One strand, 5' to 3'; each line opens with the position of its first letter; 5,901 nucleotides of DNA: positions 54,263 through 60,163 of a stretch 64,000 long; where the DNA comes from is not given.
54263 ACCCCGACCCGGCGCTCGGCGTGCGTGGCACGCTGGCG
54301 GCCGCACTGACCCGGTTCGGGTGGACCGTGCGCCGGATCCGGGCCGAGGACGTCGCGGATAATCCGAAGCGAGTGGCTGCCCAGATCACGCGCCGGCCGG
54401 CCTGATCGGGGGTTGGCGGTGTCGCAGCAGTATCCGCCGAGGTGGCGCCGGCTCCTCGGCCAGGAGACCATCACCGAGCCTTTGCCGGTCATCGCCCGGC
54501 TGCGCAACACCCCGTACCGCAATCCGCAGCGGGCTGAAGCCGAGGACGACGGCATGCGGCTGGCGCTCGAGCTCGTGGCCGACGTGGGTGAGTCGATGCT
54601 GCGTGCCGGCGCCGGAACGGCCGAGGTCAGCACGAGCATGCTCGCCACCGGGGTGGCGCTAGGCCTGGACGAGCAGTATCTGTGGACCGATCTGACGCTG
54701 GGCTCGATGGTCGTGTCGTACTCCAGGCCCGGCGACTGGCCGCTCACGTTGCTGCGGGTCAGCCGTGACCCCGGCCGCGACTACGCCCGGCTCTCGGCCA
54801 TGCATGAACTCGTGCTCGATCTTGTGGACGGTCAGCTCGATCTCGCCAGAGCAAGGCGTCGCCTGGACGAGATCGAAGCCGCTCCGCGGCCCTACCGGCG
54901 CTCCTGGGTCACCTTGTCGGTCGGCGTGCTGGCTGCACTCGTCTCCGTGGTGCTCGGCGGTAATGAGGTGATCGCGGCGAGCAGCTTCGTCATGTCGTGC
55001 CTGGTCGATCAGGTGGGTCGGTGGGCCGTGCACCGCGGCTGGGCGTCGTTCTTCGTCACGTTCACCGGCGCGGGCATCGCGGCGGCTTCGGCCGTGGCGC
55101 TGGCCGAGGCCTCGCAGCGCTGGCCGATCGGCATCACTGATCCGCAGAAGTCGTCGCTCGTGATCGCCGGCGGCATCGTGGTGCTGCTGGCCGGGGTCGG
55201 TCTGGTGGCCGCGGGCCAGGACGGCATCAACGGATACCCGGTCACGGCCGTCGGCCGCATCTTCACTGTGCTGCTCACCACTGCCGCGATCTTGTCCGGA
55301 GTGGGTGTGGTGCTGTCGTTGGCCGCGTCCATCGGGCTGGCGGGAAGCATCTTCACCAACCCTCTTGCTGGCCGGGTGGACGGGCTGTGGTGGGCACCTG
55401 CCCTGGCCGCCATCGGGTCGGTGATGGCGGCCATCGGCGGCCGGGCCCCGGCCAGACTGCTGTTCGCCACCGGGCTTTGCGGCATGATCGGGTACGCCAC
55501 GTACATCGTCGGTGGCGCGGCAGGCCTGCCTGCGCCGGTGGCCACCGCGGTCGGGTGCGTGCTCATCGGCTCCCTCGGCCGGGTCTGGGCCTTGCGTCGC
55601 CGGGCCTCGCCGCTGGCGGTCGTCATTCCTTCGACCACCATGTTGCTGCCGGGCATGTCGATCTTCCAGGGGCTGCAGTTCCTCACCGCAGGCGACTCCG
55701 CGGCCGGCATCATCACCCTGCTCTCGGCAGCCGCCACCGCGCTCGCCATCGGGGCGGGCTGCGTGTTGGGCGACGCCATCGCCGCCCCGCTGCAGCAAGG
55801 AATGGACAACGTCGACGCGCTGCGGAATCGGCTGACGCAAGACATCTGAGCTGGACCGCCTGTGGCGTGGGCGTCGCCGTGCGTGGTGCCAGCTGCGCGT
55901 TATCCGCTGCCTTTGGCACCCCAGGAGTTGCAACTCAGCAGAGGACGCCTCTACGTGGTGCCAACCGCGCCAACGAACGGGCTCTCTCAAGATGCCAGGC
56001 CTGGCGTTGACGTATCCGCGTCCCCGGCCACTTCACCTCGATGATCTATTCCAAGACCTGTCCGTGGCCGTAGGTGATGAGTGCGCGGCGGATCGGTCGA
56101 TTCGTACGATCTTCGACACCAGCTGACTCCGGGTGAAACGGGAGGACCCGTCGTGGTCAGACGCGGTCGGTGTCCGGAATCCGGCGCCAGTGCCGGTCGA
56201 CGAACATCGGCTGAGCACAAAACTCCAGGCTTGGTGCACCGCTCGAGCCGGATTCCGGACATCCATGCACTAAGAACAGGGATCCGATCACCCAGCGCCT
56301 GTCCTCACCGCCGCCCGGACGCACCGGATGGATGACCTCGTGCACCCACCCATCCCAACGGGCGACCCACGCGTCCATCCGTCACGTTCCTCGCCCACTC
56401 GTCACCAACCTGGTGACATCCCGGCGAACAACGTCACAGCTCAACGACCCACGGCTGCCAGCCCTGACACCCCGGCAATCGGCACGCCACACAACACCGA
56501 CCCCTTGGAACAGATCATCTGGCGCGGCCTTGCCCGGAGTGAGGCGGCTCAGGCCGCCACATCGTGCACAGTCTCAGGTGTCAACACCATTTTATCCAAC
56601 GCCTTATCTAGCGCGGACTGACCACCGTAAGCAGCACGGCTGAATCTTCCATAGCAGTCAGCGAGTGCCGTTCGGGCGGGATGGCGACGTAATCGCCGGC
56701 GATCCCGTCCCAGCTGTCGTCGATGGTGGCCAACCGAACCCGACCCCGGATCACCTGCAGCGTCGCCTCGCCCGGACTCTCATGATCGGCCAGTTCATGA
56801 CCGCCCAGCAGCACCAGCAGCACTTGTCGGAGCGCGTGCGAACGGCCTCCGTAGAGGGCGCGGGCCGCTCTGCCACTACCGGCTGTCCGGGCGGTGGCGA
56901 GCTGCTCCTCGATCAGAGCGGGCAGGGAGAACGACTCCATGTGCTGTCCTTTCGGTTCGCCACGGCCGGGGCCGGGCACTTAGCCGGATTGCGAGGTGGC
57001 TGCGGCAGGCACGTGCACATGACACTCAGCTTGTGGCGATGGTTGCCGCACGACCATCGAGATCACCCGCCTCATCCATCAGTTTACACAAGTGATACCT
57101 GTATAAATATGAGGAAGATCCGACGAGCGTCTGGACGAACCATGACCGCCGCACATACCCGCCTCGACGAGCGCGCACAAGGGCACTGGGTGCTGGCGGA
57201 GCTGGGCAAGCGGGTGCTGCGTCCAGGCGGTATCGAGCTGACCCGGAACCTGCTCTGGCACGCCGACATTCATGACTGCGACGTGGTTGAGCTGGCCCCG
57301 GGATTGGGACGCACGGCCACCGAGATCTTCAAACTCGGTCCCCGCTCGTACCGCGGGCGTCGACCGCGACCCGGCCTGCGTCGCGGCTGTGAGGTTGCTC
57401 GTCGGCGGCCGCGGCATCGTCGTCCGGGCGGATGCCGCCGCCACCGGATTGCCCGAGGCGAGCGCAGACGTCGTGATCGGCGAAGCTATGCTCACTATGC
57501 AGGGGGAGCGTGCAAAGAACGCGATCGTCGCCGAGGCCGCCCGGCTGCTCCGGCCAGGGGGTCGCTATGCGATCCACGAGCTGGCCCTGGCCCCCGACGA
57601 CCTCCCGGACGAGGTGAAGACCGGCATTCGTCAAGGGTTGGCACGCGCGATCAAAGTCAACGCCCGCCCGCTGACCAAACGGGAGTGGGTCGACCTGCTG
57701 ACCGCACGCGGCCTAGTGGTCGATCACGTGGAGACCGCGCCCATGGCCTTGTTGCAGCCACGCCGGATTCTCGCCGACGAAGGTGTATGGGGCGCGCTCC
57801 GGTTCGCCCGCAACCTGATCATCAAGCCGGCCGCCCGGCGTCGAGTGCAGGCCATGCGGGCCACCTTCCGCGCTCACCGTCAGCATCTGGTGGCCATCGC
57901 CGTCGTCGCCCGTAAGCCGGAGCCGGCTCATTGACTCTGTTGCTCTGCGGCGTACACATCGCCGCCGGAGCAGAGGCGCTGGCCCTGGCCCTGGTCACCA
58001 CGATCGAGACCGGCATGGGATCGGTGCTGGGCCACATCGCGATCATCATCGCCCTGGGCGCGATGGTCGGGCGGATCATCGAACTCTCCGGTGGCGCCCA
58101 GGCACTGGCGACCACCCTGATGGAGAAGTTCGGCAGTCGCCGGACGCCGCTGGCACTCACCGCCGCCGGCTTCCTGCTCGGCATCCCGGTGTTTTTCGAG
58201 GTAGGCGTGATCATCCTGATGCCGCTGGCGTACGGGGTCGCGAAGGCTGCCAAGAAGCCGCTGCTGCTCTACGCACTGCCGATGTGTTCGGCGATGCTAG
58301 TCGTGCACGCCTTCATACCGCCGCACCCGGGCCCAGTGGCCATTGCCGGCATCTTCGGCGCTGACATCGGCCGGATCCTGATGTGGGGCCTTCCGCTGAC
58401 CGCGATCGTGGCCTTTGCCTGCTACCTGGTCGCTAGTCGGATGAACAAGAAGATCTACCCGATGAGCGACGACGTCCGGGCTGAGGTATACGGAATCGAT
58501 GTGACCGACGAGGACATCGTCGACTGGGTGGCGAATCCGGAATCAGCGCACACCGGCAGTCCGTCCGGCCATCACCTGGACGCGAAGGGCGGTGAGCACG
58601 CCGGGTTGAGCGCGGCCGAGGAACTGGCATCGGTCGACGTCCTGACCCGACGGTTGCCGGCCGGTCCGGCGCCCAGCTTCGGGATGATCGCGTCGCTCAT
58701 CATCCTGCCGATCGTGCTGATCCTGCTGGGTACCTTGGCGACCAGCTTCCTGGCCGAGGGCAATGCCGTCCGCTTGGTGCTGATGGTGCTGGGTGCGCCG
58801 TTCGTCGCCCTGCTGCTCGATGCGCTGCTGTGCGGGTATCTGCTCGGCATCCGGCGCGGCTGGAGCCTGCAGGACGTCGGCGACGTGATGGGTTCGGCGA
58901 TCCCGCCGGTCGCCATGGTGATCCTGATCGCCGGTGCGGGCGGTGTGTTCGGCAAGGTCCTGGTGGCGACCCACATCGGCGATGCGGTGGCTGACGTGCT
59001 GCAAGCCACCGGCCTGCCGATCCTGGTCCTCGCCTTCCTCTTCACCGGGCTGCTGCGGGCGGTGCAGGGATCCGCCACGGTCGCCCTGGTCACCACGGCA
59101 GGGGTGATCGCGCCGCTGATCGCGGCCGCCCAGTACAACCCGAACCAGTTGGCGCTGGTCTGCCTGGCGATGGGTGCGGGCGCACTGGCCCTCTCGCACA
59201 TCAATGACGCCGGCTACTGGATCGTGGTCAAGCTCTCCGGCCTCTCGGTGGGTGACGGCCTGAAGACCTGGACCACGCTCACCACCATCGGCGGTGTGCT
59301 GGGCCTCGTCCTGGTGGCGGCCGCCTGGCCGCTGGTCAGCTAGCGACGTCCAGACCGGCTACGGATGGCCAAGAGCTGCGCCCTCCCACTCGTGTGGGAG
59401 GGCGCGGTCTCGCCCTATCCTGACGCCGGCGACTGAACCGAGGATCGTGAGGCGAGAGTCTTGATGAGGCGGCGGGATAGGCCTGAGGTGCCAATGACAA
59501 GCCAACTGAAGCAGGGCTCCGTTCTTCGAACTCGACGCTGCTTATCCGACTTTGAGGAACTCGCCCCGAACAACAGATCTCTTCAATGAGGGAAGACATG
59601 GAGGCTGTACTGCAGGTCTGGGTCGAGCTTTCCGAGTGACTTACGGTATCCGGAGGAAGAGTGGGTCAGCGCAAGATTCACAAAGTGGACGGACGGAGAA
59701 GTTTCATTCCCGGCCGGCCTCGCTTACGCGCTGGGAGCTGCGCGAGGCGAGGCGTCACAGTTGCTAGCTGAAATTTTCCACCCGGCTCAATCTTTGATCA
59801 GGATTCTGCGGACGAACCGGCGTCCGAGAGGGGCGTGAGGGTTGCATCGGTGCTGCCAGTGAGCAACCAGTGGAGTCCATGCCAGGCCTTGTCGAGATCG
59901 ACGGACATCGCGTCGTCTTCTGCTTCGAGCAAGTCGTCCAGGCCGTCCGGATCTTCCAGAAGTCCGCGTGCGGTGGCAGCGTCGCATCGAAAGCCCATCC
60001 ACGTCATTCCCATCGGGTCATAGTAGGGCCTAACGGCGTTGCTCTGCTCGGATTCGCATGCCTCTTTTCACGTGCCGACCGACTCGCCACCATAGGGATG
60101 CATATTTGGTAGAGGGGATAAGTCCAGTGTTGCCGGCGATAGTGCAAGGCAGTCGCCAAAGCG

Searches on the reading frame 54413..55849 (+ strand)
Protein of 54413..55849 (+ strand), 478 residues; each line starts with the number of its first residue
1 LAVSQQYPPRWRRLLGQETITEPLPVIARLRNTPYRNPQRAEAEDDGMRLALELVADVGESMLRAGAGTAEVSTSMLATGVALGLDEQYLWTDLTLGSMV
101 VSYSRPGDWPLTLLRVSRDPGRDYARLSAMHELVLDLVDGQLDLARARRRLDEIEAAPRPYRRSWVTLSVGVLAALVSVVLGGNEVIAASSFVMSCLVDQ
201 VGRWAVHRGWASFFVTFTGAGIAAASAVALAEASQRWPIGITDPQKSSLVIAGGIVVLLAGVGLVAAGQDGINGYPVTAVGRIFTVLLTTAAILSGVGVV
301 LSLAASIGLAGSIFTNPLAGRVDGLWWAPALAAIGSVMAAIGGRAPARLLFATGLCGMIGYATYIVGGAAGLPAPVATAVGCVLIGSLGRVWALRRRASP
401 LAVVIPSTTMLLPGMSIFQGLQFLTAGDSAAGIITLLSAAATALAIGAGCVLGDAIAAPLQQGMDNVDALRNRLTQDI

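Call 12: search_protein_families(library=pfam, proteins=[window:54413-55849:+], max_evalue=0.01)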
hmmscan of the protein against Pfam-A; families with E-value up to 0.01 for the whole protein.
window:54413-55849:+ (478 aa): 2 families
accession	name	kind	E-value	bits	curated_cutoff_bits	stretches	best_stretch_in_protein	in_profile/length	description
PF06738.18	ThrE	-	4.5e-54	183.9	26.3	2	54-303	2-240/241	Putative threonine/serine exporter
PF12821.13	ThrE_2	-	1.9e-12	48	27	1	331-454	4-127/129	Threonine/Serine exporter, ThrE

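Call 18: find_encoding_contigs(protein=window:54413-55849:+, flank=10000, max_places=10)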
Protein window:54413-55849:+ (478 aa): no gene with exactly this product is on record in the collection.

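Call 89: list_cluster_members(proteins=[window:54419-55849:+, window:54482-55849:+, window:56608-56979:-, window:56608-56940:-, window:57272-57934:+, window:57287-57934:+, window:57389-57934:+, window:50602-54405:+, window:18520-19485:+, window:19470-19832:+])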
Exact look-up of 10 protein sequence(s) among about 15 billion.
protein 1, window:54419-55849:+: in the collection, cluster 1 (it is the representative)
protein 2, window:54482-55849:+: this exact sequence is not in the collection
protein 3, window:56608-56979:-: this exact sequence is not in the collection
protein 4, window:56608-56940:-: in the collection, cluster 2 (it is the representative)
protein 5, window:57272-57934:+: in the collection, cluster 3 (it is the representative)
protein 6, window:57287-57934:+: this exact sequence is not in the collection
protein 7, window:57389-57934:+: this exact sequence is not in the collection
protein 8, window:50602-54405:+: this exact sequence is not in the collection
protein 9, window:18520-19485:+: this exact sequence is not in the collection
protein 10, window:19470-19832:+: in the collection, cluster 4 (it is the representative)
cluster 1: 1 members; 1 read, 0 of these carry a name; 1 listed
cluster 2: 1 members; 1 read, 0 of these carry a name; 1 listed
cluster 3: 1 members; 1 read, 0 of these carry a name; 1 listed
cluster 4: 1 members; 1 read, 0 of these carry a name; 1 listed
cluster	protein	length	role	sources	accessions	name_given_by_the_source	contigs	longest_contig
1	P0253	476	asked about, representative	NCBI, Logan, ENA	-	-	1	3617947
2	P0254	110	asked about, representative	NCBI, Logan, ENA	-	-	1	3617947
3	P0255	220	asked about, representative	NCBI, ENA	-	-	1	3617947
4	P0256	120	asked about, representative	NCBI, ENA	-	-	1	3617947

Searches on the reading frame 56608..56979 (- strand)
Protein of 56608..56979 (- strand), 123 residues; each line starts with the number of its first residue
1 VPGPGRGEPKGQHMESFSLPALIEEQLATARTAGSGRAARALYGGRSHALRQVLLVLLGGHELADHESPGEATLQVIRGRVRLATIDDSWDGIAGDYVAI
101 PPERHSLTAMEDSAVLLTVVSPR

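Call 48: search_protein_families(library=pfam, proteins=[window:56608-56979:-], max_evalue=0.1)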
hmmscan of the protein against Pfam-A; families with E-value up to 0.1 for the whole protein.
window:56608-56979:- (123 aa): 1 family
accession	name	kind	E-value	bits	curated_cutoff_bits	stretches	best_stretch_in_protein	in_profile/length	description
PF07883.17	Cupin_2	-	0.00071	19.7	27.2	1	57-120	5-69/70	Cupin domain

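Call 90: find_encoding_contigs(protein=window:56608-56940:-, flank=5000, max_places=10)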
Protein window:56608-56940:- (110 aa): 1 contig read that carries it; 1 place shown.
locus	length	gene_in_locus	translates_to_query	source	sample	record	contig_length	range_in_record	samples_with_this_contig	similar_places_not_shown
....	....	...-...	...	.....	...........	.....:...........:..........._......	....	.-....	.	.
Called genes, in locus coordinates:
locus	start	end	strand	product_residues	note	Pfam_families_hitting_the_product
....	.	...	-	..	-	?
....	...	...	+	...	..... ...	-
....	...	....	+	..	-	?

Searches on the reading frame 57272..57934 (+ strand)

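Call 48: search_protein_families(library=pfam, proteins=[window:57272-57934:+], max_evalue=0.1)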
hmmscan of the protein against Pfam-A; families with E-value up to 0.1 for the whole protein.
window:57272-57934:+ (220 aa): 6 families
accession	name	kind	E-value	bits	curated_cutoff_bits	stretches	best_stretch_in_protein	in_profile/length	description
PF08241.18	Methyltransf_11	-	1.7e-09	38.6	21.2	1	25-101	19-95/95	Methyltransferase domain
PF13649.12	Methyltransf_25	-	1.7e-06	29.1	27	1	25-97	22-97/97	Methyltransferase domain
PF20922.3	Anamorsin_N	-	0.0025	18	27.1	1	60-117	47-103/163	Anamorsin, N-terminal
PF13847.12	Methyltransf_31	-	0.012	15.8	27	1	59-118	67-125/145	Methyltransferase domain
PF08242.18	Methyltransf_12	-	0.035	15.3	30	0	27-98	23-97/98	Methyltransferase domain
PF05148.21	Methyltransf_8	-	0.078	13.3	27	0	49-104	107-159/219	Hypothetical methyltransferase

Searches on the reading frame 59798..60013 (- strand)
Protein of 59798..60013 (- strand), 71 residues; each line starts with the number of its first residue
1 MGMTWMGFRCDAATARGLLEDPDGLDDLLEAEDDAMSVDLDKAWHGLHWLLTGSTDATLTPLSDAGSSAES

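Call 48: search_protein_families(library=pfam, proteins=[window:59798-60013:-], max_evalue=0.1)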
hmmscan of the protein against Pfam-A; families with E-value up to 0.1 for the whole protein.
window:59798-60013:- (71 aa): 1 family
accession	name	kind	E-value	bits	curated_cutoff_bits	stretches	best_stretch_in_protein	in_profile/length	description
PF08974.15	DUF1877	-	2.6e-10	41.1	22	1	1-63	1-66/163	Domain of unknown function (DUF1877)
